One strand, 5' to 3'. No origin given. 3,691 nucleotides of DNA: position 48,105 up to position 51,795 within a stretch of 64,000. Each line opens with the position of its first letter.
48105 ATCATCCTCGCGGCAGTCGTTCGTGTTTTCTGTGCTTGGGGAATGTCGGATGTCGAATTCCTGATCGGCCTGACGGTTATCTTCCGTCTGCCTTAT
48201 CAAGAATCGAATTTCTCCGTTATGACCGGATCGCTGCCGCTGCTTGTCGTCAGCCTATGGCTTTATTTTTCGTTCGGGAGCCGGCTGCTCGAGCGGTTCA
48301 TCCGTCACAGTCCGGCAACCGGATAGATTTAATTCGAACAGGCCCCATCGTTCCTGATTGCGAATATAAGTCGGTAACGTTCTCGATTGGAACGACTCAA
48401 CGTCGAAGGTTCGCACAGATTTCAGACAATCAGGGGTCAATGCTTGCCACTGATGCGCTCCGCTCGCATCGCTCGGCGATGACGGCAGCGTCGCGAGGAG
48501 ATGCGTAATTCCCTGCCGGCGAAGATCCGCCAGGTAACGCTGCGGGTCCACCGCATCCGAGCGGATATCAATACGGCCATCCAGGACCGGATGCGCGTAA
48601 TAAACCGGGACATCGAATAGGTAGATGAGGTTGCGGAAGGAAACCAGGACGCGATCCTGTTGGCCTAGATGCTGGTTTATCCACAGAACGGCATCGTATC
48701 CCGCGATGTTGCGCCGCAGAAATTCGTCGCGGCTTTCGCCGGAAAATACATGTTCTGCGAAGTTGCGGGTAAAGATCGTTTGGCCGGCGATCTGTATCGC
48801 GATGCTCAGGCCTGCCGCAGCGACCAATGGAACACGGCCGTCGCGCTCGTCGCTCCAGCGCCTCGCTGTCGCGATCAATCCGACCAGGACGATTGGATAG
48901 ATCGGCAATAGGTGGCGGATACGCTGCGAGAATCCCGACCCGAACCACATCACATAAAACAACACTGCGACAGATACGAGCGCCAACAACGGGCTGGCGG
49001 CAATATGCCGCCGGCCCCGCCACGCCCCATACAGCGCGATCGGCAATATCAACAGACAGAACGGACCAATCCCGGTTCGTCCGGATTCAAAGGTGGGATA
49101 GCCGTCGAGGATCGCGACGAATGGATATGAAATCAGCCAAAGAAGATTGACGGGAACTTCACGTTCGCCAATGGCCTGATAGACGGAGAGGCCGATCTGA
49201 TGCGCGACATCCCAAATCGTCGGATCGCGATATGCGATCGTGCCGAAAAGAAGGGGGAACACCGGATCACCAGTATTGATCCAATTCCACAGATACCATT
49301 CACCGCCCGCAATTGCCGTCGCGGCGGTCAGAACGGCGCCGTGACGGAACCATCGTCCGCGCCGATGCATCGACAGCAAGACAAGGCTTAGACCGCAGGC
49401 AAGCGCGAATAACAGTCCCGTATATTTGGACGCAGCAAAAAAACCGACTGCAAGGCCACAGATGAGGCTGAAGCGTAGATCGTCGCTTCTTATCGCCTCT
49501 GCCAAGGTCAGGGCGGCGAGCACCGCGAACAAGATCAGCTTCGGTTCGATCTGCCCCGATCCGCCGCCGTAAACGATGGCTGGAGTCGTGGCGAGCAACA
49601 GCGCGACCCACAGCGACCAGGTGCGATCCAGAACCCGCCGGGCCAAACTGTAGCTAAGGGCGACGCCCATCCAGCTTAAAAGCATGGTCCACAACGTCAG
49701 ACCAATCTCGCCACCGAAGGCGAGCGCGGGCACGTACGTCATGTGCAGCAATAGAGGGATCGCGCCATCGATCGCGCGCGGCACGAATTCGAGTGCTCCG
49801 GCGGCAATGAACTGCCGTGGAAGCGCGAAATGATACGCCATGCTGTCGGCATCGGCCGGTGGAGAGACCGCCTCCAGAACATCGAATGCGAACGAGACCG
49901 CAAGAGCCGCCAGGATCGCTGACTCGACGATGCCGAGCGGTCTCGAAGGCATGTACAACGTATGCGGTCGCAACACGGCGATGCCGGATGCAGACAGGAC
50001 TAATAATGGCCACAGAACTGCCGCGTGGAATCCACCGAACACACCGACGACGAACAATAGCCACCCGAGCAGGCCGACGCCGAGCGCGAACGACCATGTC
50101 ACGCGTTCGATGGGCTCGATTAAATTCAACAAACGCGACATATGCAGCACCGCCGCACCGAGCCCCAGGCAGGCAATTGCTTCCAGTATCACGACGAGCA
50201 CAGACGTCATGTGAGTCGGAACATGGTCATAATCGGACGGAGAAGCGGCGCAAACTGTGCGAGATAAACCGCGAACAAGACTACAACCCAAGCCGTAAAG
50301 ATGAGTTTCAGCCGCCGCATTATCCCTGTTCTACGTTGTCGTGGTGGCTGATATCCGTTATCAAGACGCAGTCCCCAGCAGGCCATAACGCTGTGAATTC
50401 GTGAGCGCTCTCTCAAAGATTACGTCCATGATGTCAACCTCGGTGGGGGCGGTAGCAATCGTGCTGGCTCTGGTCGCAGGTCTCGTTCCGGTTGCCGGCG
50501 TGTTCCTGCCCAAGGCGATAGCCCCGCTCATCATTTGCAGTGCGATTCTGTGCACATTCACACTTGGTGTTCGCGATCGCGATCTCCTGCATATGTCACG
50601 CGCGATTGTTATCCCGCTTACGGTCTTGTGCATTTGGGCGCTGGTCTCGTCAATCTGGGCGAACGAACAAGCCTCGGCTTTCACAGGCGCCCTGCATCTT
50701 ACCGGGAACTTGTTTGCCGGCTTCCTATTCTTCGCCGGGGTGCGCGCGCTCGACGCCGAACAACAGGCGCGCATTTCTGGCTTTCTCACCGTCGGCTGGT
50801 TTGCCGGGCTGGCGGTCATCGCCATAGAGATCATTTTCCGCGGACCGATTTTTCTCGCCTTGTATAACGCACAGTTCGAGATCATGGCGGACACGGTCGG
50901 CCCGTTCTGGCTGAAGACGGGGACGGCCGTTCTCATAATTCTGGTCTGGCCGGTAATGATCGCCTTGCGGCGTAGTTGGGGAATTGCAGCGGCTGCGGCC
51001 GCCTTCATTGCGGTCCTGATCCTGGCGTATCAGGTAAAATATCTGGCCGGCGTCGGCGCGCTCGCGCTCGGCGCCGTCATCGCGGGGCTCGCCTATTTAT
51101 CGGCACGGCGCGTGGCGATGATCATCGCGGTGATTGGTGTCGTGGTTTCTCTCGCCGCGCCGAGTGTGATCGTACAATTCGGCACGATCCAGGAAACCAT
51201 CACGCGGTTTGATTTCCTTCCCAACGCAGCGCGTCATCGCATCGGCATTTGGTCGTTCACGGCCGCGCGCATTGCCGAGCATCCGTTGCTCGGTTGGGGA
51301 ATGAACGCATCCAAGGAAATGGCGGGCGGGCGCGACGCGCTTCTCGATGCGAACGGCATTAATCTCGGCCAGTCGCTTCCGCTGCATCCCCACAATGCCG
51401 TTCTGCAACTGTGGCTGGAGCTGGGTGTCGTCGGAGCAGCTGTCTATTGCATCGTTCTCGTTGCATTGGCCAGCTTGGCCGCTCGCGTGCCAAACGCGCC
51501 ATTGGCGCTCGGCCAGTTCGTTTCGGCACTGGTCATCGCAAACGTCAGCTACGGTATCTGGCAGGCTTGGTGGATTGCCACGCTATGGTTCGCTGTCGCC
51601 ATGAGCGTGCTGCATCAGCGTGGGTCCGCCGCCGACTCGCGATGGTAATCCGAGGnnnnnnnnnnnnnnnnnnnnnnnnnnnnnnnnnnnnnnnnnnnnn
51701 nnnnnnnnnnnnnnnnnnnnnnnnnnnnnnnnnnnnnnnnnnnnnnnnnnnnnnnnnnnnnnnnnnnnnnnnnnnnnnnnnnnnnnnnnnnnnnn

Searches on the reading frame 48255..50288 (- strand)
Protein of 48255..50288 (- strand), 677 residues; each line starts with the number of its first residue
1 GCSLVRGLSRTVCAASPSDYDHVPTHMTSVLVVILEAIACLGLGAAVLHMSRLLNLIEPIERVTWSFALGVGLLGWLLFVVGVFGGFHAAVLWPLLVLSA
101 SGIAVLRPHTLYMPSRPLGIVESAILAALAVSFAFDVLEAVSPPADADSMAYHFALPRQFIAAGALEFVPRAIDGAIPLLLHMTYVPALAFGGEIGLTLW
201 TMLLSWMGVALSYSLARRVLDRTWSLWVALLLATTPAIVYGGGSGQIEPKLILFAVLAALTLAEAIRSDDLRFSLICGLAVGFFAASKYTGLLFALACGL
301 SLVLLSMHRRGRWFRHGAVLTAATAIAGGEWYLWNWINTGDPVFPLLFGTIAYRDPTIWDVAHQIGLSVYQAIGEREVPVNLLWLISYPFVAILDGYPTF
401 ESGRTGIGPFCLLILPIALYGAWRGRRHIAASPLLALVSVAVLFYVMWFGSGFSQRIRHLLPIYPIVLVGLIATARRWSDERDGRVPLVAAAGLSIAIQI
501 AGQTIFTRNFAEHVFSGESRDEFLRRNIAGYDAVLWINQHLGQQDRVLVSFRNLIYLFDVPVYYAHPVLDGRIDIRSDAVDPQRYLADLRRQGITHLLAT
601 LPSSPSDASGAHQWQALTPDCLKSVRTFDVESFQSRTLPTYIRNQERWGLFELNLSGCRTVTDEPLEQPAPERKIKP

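Call 58: search_protein_families(library=pfam, proteins=[window:48255-50288:-], max_evalue=0.00001)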
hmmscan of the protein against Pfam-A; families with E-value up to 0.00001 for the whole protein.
window:48255-50288:- (677 aa): 1 family
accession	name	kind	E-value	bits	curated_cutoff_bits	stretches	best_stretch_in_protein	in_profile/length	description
PF13231.12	PMT_2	-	2.7e-11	44.4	26.1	1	193-324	20-148/160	Dolichyl-phosphate-mannose-protein mannosyltransferase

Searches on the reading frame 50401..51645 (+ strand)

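Call 59: search_protein_families(library=pfam, proteins=[window:50401-51645:+], max_evalue=0.00001)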
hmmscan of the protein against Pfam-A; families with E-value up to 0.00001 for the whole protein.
window:50401-51645:+ (415 aa): 1 family
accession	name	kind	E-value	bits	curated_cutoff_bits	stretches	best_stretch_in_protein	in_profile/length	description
PF04932.20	Wzy_C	-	2.5e-10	40.7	31.7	1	181-350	6-149/149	O-Antigen ligase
